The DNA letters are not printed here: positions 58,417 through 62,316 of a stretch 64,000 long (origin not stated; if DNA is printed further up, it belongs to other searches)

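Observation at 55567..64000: Unlisted open-ended giant lipoprotein gene with GLUG-type modules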

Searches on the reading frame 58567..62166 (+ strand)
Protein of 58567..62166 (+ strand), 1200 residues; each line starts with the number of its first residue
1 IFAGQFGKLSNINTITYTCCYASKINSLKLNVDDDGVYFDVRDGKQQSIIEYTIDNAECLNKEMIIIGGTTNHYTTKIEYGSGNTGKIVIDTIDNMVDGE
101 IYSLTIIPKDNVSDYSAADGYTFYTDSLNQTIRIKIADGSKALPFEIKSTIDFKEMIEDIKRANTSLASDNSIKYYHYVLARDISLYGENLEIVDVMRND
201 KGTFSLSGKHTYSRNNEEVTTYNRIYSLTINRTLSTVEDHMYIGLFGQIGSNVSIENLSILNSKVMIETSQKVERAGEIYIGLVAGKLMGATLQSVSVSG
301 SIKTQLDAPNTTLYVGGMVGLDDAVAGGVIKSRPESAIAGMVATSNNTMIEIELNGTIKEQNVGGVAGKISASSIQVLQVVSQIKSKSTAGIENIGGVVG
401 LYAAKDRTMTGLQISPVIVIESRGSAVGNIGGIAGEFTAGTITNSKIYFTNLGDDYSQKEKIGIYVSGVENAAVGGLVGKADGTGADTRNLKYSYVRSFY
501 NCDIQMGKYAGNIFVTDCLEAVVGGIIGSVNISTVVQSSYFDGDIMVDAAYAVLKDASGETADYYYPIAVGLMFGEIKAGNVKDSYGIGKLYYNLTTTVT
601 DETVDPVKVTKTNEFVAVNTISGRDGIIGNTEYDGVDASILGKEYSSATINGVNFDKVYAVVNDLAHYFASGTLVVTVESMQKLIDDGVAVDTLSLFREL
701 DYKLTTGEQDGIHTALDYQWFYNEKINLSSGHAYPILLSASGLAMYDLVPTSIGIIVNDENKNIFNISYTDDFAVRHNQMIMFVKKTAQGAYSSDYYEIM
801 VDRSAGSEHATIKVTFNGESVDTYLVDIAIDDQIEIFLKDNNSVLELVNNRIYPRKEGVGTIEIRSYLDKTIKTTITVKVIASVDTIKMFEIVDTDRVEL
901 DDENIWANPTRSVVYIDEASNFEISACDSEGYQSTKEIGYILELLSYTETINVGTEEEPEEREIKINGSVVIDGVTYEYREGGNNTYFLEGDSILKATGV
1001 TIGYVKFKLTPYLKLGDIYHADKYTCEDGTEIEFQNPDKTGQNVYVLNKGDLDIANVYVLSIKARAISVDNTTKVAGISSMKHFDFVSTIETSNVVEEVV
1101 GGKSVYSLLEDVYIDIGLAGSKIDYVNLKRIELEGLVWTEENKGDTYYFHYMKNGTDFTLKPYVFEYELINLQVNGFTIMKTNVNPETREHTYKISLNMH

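Call 25: search_protein_representatives(protein=window:58567-62166:+)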
Query: 1200 residues. Proteins with E-value up to 0.001 (for the whole library): 23; up to 1e-10: 19; up to 1e-30: 18. The best 23 are listed.
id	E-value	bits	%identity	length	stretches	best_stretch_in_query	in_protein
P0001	0.0e+00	1054.2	50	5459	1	8-1198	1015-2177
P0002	1.0e-263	894.5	48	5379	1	1-1199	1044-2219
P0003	5.2e-227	773.0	42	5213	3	1-1198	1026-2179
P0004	6.5e-127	441.5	38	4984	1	2-1199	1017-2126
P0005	1.8e-117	410.2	35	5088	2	4-1197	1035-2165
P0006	1.2e-112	394.2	33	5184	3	2-1196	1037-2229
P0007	3.4e-108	379.5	35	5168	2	2-1197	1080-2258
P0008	2.0e-99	350.4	34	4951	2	2-1020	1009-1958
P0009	2.1e-98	347.1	35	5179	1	4-1198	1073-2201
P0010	1.6e-96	340.9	34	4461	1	1-1197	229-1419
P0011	1.7e-86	307.7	35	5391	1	1-1196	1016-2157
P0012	1.8e-81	291.0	33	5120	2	2-1198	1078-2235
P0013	1.4e-75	271.5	31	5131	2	2-1020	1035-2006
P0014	4.0e-71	256.7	32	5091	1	2-1022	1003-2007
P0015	3.6e-67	243.6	32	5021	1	5-1068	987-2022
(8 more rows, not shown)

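Call 27: search_protein_families(library=pfam, proteins=[P0004, P0008], max_evalue=0.1)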
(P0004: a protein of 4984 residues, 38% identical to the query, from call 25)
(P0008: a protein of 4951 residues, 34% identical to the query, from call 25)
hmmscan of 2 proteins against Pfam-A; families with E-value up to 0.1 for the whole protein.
P0004 (4984 aa): 0 families

P0008 (4951 aa): 0 families

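Call 33: list_cluster_members(proteins=[P0001, P0002, P0003, P0004, P0005, P0006, P0008, P0009, P0011, P0015])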
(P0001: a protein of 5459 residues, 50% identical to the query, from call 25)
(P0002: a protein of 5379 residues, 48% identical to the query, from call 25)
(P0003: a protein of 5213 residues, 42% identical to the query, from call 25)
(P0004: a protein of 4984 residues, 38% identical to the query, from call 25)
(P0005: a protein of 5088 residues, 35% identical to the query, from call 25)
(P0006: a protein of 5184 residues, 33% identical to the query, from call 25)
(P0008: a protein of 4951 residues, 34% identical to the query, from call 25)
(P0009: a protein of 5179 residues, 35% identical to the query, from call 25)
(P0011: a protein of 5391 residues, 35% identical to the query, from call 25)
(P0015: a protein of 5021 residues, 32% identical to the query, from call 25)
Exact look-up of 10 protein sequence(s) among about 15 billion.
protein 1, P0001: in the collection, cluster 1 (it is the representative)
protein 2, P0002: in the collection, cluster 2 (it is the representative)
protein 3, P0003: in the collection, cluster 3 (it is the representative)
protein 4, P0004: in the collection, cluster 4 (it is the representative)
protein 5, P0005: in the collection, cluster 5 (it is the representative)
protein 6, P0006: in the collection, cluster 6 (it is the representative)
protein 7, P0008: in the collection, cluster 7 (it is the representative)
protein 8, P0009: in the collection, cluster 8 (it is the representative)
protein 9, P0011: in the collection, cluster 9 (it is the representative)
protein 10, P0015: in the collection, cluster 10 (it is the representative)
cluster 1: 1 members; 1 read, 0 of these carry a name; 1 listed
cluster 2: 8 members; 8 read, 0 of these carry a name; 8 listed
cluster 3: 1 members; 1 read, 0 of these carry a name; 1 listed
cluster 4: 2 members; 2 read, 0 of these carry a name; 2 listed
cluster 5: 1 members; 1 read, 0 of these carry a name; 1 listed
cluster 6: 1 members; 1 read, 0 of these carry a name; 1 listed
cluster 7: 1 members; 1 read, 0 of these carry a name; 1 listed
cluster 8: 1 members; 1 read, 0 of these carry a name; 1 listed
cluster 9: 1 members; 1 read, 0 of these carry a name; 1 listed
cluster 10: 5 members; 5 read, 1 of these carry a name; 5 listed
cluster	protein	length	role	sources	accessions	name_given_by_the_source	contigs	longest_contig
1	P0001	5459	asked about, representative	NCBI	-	-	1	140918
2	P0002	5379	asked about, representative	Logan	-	-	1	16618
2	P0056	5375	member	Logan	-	-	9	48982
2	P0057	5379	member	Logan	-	-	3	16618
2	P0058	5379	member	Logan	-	-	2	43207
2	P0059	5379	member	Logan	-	-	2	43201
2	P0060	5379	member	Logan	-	-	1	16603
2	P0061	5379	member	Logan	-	-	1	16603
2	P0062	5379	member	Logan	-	-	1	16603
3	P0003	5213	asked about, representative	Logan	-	-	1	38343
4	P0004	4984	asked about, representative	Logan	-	-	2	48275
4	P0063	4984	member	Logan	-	-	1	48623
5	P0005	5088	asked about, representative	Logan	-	-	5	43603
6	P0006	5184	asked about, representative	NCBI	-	-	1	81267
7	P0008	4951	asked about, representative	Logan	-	-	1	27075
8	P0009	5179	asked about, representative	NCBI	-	-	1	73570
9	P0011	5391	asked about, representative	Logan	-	-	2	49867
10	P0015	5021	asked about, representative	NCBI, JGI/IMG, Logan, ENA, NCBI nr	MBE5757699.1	MAG: hypothetical protein E7345_02050 [Clostridiales bacterium] | hypothetical protein [Clostridiales bacterium]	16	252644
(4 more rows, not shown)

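Call 34: find_encoding_contigs(protein=P0001, flank=10000, max_places=3)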
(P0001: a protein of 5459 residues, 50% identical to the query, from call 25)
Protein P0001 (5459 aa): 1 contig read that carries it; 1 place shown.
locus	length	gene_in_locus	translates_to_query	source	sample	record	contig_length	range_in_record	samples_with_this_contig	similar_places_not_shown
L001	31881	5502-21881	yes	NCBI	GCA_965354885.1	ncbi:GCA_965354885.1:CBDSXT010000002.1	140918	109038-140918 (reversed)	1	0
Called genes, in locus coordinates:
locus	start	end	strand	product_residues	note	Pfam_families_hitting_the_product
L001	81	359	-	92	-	PF07873:YabP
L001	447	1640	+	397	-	-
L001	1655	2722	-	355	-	-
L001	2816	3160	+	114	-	-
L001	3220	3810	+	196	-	PF01551:Peptidase_M23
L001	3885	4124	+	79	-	PF14573:PP-binding_2 (weak), PF00550:PP-binding, PF23297:ACP_SdgA_C (faint)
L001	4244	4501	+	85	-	PF12116:SpoIIID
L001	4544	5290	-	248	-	PF01171:ATP_bind_3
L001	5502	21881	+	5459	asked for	-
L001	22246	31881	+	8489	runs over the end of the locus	-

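Call 35: search_protein_families(library=pfam, proteins=[L001:13842-21878:+, L001:22246-31881:+, L001:5502-13841:+], max_evalue=1)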
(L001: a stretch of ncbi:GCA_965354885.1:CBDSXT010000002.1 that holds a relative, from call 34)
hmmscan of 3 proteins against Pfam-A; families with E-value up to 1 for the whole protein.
L001:13842-21878:+ (2679 aa): 2 families
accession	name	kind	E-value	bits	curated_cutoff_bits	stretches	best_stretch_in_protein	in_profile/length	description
PF07581.17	Glug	-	0.0023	18.6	20.5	3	1818-1843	3-28/28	The GLUG motif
PF03948.19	Ribosomal_L9_C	-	0.064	14.1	23.2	0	509-550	2-44/86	Ribosomal protein L9, C-terminal domain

L001:22246-31881:+ (3212 aa): 0 families

L001:5502-13841:+ (2780 aa): 2 families
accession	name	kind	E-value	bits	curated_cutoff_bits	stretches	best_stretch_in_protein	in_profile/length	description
PF22402.2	Coat_P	-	0.025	15.4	27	1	1319-1398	5-79/103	Coat protein, P (projecting) domain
PF14527.11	LAGLIDADG_WhiA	-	0.2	12.3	23.2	1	2584-2623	24-63/93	WhiA LAGLIDADG-like domain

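Call 46: find_encoding_contigs(protein=P0015, flank=10000, max_places=2)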
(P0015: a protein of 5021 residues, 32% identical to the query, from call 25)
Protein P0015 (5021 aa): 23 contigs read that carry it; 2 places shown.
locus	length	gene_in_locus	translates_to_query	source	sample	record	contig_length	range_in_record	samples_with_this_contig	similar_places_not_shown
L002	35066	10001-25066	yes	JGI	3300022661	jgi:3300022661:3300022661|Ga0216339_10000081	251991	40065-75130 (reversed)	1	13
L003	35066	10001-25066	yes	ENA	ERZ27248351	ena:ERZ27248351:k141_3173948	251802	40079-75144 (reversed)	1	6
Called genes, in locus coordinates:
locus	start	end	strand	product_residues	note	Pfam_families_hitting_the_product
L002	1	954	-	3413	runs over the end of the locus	-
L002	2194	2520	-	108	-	-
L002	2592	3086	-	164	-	-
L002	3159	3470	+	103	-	-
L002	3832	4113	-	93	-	-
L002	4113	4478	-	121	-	PF09578:Spore_YabQ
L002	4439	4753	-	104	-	PF07873:YabP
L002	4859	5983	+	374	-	-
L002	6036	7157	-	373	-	-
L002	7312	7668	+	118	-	-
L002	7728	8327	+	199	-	PF01551:Peptidase_M23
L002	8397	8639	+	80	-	PF14573:PP-binding_2 (weak), PF00550:PP-binding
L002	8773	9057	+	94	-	PF12116:SpoIIID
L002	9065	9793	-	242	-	PF01171:ATP_bind_3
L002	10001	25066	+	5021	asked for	-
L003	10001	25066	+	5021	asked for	-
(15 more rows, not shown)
